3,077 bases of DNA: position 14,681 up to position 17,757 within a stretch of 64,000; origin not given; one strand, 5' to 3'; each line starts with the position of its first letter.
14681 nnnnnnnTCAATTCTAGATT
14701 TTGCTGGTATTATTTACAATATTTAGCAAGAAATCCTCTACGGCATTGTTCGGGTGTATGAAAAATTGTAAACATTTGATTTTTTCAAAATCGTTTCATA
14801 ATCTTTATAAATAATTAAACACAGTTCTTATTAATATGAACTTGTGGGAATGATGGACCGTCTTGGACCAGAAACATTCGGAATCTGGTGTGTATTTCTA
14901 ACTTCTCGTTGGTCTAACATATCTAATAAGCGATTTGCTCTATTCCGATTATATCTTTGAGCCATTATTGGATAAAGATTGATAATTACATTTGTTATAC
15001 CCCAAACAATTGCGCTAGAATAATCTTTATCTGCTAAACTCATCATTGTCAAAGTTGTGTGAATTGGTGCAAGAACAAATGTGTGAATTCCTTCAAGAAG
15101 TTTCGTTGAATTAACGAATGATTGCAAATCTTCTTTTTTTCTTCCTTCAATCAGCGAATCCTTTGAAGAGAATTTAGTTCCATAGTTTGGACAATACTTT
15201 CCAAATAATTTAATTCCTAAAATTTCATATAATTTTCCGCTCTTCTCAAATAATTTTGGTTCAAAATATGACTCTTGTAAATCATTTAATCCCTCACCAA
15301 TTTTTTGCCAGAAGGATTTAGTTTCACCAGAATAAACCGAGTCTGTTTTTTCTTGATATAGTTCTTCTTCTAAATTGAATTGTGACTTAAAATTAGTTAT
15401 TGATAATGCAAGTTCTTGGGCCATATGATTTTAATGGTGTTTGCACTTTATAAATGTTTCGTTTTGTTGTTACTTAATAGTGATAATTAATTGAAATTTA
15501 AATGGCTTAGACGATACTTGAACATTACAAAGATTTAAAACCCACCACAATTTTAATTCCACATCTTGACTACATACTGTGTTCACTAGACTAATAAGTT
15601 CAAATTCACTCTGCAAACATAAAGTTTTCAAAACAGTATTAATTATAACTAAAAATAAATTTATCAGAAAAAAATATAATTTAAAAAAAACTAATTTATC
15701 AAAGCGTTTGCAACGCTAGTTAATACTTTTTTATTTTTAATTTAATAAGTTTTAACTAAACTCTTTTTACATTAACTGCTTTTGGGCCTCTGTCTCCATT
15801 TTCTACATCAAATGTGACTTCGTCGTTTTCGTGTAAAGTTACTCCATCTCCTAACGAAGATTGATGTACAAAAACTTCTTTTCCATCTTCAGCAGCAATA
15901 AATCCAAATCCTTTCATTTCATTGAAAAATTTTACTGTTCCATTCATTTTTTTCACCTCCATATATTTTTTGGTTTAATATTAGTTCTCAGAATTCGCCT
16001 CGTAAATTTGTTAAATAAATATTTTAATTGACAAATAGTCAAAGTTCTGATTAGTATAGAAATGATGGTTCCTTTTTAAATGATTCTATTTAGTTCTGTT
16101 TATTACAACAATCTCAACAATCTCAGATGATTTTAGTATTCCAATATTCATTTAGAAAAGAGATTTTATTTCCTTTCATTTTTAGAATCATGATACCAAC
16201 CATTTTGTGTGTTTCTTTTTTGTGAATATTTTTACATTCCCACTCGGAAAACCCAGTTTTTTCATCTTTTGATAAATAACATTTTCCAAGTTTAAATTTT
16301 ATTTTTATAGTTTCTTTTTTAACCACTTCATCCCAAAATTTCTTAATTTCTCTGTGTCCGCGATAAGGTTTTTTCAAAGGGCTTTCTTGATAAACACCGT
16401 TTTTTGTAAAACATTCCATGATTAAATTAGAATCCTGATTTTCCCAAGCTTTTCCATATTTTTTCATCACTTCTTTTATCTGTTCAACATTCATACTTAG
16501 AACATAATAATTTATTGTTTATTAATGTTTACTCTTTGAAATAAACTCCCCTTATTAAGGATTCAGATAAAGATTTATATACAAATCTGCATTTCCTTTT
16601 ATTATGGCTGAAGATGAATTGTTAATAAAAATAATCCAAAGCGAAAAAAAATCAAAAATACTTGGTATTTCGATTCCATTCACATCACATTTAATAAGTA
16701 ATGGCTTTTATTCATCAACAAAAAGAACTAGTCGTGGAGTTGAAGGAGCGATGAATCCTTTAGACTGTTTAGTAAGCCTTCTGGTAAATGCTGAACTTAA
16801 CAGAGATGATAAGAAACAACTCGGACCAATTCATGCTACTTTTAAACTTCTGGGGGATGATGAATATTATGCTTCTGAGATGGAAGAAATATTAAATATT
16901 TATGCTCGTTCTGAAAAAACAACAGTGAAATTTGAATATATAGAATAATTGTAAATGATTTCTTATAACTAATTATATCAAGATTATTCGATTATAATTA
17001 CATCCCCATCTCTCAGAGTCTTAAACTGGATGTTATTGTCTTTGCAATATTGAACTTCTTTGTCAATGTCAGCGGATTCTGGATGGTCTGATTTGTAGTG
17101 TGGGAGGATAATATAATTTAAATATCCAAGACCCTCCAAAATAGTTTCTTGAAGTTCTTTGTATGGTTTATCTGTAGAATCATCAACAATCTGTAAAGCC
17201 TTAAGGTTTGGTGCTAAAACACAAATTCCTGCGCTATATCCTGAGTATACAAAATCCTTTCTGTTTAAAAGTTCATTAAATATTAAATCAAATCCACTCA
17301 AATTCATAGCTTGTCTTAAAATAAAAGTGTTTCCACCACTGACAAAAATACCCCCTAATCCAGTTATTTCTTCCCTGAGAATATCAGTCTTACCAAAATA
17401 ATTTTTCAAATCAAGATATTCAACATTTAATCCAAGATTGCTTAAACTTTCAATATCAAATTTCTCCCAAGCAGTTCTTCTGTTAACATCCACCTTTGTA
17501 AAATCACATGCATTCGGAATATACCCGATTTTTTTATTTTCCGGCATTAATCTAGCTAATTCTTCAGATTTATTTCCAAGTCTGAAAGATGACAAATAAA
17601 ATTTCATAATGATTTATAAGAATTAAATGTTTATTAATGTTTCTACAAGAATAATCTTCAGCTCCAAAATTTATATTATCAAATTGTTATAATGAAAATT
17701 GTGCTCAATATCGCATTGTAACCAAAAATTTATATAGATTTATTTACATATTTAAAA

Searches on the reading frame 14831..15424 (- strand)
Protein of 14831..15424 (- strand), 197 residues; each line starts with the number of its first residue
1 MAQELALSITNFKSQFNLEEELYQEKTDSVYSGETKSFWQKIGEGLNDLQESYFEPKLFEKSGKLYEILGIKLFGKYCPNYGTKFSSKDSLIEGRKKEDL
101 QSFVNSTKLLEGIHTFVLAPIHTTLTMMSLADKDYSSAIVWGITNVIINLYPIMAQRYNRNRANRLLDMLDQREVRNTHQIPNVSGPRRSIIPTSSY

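Call 26: search_protein_families(library=pfam, proteins=[window:14831-15424:-], max_evalue=0.001)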
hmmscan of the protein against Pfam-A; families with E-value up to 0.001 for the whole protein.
window:14831-15424:- (197 aa): 1 family
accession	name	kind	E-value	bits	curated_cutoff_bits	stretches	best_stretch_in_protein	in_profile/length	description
PF18927.5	CrtO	-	4.3e-21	75.9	27.3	1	51-168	2-122/123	Glycosyl-4,4'-diaponeurosporenoate acyltransferase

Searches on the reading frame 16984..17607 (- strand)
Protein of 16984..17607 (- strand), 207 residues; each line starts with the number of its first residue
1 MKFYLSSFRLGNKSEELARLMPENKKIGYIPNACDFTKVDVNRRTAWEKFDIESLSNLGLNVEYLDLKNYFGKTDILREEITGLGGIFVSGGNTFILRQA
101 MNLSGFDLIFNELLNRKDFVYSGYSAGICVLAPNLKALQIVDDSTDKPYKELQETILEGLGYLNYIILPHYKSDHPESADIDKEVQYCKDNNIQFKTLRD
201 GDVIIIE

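Call 26: search_protein_families(library=pfam, proteins=[window:16984-17607:-], max_evalue=0.001)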
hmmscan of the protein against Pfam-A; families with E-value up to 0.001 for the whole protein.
window:16984-17607:- (207 aa): 1 family
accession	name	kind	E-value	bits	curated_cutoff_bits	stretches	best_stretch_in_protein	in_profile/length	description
PF03575.23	Peptidase_S51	-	4.8e-18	66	23.9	1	17-206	22-198/206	Peptidase family S51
